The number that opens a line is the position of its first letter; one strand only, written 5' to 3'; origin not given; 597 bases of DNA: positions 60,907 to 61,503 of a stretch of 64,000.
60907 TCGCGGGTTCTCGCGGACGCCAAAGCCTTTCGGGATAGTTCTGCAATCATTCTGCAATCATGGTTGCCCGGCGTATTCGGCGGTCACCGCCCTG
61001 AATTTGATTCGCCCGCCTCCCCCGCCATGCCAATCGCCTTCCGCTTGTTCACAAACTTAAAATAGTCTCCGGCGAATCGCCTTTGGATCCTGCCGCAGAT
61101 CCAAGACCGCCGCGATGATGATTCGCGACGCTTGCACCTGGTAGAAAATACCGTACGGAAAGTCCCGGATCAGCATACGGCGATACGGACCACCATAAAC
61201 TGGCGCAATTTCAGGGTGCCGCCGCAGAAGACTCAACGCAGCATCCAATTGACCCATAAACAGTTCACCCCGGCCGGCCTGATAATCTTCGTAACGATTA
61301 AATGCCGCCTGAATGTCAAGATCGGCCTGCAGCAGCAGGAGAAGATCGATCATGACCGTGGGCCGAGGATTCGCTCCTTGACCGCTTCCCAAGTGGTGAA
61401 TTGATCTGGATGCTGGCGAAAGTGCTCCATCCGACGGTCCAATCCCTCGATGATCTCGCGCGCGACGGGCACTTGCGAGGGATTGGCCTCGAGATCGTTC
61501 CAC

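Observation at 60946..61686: ParE/antitoxin cassette flanked by ~86-bp direct repeats that duplicate a gene end, an intergenic spacer and a gene start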

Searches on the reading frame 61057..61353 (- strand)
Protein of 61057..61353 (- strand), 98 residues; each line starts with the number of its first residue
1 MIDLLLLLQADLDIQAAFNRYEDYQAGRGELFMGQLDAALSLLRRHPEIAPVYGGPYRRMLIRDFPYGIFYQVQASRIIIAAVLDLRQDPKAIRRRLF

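Call 7: search_protein_families(library=pfam, proteins=[window:61057-61353:-], max_evalue=0.01)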
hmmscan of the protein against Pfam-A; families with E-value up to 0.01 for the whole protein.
window:61057-61353:- (98 aa): 1 family
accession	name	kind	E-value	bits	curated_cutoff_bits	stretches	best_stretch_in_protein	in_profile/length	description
PF05016.21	ParE_toxin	-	7.2e-07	30.1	23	1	9-89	6-88/89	ParE toxin of type II toxin-antitoxin system, parDE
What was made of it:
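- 61057..61353 (-): ParE/RelE-family toxin, 98 aa. Pfam PF05016, E=7e-7, 30.1 bits against a cut-off of 23 (call 7).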

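Call 9: find_encoding_contigs(protein=window:61057-61353:-, flank=6000, max_places=10)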
Protein window:61057-61353:- (98 aa): 16 contigs read that carry it; 10 places shown.
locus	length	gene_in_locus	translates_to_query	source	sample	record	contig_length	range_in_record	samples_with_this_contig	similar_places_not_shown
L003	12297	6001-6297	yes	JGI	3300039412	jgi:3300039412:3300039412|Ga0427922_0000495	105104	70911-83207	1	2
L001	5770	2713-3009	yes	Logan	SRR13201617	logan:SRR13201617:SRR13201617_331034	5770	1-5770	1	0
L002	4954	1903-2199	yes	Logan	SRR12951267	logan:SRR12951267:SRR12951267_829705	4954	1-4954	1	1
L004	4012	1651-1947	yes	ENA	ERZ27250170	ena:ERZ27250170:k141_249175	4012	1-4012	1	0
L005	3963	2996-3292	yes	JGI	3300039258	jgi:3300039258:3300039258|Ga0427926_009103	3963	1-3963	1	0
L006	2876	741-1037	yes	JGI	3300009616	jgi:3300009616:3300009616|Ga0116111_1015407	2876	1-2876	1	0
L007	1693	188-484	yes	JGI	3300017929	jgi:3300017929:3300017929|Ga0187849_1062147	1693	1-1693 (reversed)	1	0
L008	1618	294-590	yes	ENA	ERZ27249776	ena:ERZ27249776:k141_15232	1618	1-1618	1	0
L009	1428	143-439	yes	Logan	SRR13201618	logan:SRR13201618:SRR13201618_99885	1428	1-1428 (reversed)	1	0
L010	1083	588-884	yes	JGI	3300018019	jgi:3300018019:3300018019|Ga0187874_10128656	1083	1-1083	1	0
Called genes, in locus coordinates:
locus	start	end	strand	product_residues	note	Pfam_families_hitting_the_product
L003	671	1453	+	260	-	-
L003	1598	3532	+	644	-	PF08238:Sel1, PF00089:Trypsin, PF13365:Trypsin_2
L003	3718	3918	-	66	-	PF10049:DUF2283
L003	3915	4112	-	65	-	-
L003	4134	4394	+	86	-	-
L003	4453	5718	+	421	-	PF07995:GSDH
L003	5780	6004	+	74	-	PF09720:Unstab_antitox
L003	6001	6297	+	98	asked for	PF05016:ParE_toxin (weak)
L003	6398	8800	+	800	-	PF09586:YfhO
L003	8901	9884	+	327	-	PF00291:PALP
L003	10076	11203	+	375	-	PF07497:Rho_RNA_bind, PF00006:ATP-synt_ab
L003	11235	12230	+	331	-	PF13280:WYL, PF25583:WCX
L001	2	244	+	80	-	?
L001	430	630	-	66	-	PF10049:DUF2283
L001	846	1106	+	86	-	-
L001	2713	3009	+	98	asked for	PF05016:ParE_toxin (weak)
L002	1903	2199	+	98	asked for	PF05016:ParE_toxin (weak)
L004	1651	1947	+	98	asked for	PF05016:ParE_toxin (weak)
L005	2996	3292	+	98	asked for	PF05016:ParE_toxin (weak)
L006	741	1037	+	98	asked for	PF05016:ParE_toxin (weak)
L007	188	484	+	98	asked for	PF05016:ParE_toxin (weak)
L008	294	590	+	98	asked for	PF05016:ParE_toxin (weak)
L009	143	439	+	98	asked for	PF05016:ParE_toxin (weak)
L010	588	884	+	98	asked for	PF05016:ParE_toxin (weak)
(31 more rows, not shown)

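Call 30: find_homologous_proteins(query=window:61057-61353:-, max_evalue=0.00001)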
Query window:61057-61353:- (98 aa): 317 proteins with E <= 0.00001 among 331 candidates; the best 120 are listed.
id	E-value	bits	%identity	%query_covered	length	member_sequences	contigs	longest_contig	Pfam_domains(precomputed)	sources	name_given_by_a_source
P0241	2.6e-55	203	99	100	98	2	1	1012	PF05016.22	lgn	-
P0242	1.7e-47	178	84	100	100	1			PF05016.22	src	-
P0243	2.5e-47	177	83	100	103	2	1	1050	PF05016.22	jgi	-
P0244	3.7e-46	173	80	100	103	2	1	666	PF05016.22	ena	-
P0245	5.1e-46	173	81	99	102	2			PF05016.22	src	-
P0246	2.0e-45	171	80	100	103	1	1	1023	PF05016.22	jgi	jgi:plasmid stabilization system protein ParE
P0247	3.8e-45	170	79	100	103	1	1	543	-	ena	-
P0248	1.1e-44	168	78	100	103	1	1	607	PF05016.22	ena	-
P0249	1.5e-44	168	77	100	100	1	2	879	PF05016.22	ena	-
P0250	1.6e-44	168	80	100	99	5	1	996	PF05016.22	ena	-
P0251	1.9e-44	168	78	99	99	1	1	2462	PF05016.22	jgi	-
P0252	2.4e-44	167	79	100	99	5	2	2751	-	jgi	-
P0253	2.6e-44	167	80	100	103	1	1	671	-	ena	-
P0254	2.7e-44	167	76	99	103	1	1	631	PF05016.22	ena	-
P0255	3.9e-44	167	78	100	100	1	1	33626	PF05016.22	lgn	-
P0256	4.1e-44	167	77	99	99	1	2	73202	PF05016.22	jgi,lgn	jgi:plasmid stabilization system protein ParE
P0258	4.2e-44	167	77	100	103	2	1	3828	PF05016.22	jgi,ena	-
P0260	5.2e-44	166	79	100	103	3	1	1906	PF05016.22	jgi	jgi:plasmid stabilization system protein ParE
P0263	1.0e-43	165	78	100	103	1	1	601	PF05016.22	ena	-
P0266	1.6e-43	165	76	100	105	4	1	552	PF05016.22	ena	-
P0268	1.8e-43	165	78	100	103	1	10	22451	PF05016.22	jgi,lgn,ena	jgi:plasmid stabilization system protein ParE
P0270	2.0e-43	165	76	100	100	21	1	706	PF05016.22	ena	-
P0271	2.0e-43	164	77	99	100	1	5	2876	PF05016.22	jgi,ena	-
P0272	2.2e-43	164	77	100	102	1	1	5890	PF05016.22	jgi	jgi:plasmid stabilization system protein ParE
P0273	2.4e-43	164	77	100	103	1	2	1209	PF05016.22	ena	-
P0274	2.5e-43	164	76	100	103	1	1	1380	PF05016.22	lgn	-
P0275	2.6e-43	164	76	100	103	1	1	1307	PF05016.22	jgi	jgi:plasmid stabilization system protein ParE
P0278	3.5e-43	164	77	100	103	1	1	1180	PF05016.22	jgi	jgi:plasmid stabilization system protein ParE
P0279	3.7e-43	164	77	100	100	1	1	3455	PF05016.22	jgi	-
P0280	3.9e-43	164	75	99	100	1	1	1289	PF05016.22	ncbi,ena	-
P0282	6.4e-43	163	76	100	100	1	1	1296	PF05016.22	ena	-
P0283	6.5e-43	163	75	99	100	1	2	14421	PF05016.22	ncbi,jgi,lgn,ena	-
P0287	7.5e-43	163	75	99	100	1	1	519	PF05016.22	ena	-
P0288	8.1e-43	163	75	99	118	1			PF05016.22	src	-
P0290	8.7e-43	162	76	100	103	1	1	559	PF05016.22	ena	-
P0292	1.1e-42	162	74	100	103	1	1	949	PF05016.22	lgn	-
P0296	1.1e-42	162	74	99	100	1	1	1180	PF05016.22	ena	-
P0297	1.3e-42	162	73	100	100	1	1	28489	PF05016.22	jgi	jgi:toxin ParE1/3/4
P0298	1.4e-42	162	73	100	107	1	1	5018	PF05016.22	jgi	jgi:toxin ParE1/3/4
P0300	1.5e-42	162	72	100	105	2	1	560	PF05016.22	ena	-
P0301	1.5e-42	162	76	99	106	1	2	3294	PF05016.22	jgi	jgi:toxin ParE1/3/4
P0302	1.5e-42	162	74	99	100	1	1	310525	PF05016.22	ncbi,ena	-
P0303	1.7e-42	162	76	99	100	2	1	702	PF05016.22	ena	-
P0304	1.8e-42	161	76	100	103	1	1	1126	PF05016.22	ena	-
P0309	2.3e-42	161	74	100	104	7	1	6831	PF05016.22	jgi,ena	-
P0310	2.5e-42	161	72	100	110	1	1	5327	PF05016.22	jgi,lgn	jgi:plasmid stabilization system protein ParE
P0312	2.8e-42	161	76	100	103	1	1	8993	PF05016.22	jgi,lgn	-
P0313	3.2e-42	161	76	100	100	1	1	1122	PF05016.22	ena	-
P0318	4.3e-42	160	76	100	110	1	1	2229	PF05016.22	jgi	jgi:plasmid stabilization system protein ParE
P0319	4.7e-42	160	74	99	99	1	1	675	PF05016.22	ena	-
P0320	4.8e-42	160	73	99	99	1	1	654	PF05016.22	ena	-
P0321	5.3e-42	160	73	100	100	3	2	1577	PF05016.22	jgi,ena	-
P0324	6.0e-42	160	72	100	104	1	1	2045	PF05016.22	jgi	-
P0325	6.2e-42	160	73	100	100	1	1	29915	PF05016.22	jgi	jgi:toxin ParE1/3/4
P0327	6.5e-42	160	72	100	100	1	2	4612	PF05016.22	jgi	jgi:plasmid stabilization system protein ParE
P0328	6.6e-42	160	75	99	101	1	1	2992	PF05016.22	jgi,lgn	jgi:plasmid stabilization system protein ParE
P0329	6.8e-42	160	74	100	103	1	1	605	PF05016.22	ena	-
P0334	8.3e-42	159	74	100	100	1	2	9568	PF05016.22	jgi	jgi:plasmid stabilization system protein ParE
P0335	8.9e-42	159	74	100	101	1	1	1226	PF05016.22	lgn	-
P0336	9.3e-42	159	74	99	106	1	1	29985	PF05016.22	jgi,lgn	jgi:plasmid stabilization system protein ParE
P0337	9.4e-42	159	73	99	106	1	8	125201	PF05016.22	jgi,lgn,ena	jgi:plasmid stabilization system protein ParE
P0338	1.0e-41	159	73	100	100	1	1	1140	PF05016.22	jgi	jgi:toxin ParE1/3/4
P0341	1.2e-41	159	73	99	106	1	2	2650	PF05016.22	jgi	jgi:toxin ParE1/3/4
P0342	1.3e-41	159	76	100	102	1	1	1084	PF05016.22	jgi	jgi:plasmid stabilization system protein ParE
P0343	1.3e-41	159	74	99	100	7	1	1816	PF05016.22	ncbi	-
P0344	1.5e-41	158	72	99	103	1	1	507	PF05016.22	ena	-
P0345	1.6e-41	158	77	99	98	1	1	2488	PF05016.22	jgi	jgi:toxin ParE1/3/4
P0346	1.8e-41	158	73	99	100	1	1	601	PF05016.22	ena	-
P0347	1.9e-41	158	72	99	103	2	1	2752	PF05016.22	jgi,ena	-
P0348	2.3e-41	158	74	100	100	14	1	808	PF05016.22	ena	-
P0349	2.3e-41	158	74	99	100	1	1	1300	PF05016.22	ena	-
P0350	2.7e-41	158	71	100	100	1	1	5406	PF05016.22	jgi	jgi:plasmid stabilization system protein ParE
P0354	3.2e-41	157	74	99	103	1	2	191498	PF05016.22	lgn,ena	-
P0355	4.8e-41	157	73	99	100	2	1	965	PF05016.22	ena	-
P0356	5.5e-41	157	74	99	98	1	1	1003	PF05016.22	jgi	jgi:plasmid stabilization system protein ParE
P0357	5.7e-41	157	72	100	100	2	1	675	PF05016.22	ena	-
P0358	5.7e-41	157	71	98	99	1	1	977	PF05016.22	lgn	-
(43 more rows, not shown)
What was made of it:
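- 61057..61353 (-): 317 homologues were found, the 120 listed being 70-84% identical apart from one 99% variant (call 30).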

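Call 32: find_related_loci(query=A2, collection=genome_contigs, flank=4000)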
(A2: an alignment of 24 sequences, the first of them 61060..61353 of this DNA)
Query A2 (98 aa) in genome_contigs; peptide patterns used: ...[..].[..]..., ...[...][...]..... (x = any residue, [..] = any of these).
68 stretches matched a pattern; 14 encode a relative of the query (tblastn E <= 1e-3); 14 distinct loci.
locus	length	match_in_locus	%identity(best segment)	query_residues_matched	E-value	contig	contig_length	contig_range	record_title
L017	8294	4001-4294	76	1-98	1e-47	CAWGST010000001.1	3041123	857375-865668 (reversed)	MAG: uncultured Verrucomicrobiae bacterium isolate MFD05580.bin.1.36 genome assembly, contig: contig_2078, whole genome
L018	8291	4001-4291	61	1-97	1e-40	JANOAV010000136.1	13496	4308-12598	MAG: Verrucomicrobiales bacterium isolate VAR_18_metabat_271 VAR_18_k141_2443303, whole genome shotgun sequence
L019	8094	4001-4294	62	1-98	5e-40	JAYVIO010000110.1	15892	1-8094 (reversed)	MAG: Verrucomicrobiales bacterium isolate GL51_DN_metabinner_8 GL51_DN_metabinner_8_109, whole genome shotgun sequence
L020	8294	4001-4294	61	1-98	8e-40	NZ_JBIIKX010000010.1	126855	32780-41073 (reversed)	MAG: Prosthecobacter sp. isolate ME2001-11-26pf_3300042887_group1_bin85 Rohwer_bin2772_scaffold_47_c1, whole genome shot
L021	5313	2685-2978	61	1-98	8e-40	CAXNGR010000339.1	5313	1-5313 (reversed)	MAG: Verrucomicrobiaceae bacterium isolate MiH-22jul19-108 genome assembly, contig: MiH-22jul19-C38164, whole genome sho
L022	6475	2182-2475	61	1-98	2e-39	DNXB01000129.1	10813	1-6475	MAG TPA_asm: Verrucomicrobiales bacterium isolate UBA11399 contig_310904, whole genome shotgun sequence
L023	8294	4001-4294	61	1-98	2e-39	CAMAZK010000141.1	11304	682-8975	MAG: Akkermansia muciniphila isolate MiH-14oct19-163 genome assembly, contig: MiH-14oct19-C12173, whole genome shotgun s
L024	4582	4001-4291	74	1-97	4e-38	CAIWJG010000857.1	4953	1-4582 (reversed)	MAG: uncultured Verrucomicrobia subdivision 3 bacterium isolate Ki1-2-7m_bin-117 genome assembly, contig: bin-117:857/99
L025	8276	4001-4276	63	1-92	3e-37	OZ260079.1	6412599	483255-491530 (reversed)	MAG: Phragmitibacter sp. isolate NI281-mx-bin07 genome assembly, chromosome: 1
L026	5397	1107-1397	56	1-97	2e-35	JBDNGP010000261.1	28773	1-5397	MAG: Verrucomicrobiota bacterium isolate concoct.203.ELB k141_1134281, whole genome shotgun sequence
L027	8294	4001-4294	71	1-98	5e-47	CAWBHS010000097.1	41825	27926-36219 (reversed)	MAG: uncultured Verrucomicrobiae bacterium isolate MFD05684.bin.2.284 genome assembly, contig: contig_74023, whole genom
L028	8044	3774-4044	61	1-98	4e-25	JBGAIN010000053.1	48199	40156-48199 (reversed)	MAG: Limisphaerales bacterium isolate MAG_MBR_H125.5 MBRH125-5_opera_contig_2329, whole genome shotgun sequence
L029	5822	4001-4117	85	1-39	5e-17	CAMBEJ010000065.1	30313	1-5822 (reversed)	MAG: Akkermansia muciniphila isolate TH-08apr19-195 genome assembly, contig: TH-08apr19-C3820, whole genome shotgun sequ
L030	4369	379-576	51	1-69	5e-16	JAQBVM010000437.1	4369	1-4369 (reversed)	MAG: Verrucomicrobia bacterium isolate casp150-mb.181 NODE_47301_length_4369_cov_0.092974, whole genome shotgun sequence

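Call 33: find_related_loci(query=A2, collection=metagenome_contigs, flank=4000)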
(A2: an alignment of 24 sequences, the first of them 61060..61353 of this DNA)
Query A2 (98 aa) in metagenome_contigs; peptide patterns used: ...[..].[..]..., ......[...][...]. (x = any residue, [..] = any of these).
212 stretches matched a pattern; 83 encode a relative of the query (tblastn E <= 1e-3); the best 80 are kept; 80 distinct loci.
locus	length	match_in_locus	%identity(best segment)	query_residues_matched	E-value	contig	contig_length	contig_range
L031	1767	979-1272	81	1-98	2e-52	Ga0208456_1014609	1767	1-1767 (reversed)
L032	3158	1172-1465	81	1-98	2e-51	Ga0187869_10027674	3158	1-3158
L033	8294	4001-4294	81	1-98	2e-51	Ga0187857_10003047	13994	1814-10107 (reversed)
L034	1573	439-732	76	1-98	4e-51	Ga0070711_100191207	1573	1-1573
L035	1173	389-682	77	1-98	2e-52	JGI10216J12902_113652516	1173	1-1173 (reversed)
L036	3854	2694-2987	79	1-98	6e-50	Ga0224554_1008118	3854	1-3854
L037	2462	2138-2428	78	1-97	1e-49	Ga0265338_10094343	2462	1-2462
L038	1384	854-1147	78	1-98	5e-51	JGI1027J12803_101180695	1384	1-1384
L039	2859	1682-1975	77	1-98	3e-49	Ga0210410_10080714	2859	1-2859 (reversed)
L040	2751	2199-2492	79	1-98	2e-49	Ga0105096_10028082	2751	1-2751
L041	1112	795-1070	82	6-97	1e-51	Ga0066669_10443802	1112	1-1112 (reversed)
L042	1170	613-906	79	1-98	1e-51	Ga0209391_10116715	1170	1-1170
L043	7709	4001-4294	78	1-98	6e-49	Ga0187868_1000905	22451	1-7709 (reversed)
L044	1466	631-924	76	1-98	8e-50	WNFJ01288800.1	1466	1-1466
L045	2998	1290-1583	74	1-98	2e-48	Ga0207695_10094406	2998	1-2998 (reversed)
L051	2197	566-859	77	1-98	1e-48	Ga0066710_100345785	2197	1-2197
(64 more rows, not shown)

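Call 54: find_encoding_contigs(protein=P0241, flank=6000, max_places=5)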
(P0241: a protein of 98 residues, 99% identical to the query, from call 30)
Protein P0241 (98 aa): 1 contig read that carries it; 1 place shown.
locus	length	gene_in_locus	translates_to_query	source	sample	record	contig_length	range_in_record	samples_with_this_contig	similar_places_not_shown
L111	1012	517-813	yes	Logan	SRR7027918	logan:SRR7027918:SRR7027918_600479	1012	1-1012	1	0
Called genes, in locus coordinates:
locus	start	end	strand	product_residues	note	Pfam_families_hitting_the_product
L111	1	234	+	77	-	?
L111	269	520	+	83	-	PF09720:Unstab_antitox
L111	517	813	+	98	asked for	PF05016:ParE_toxin (weak)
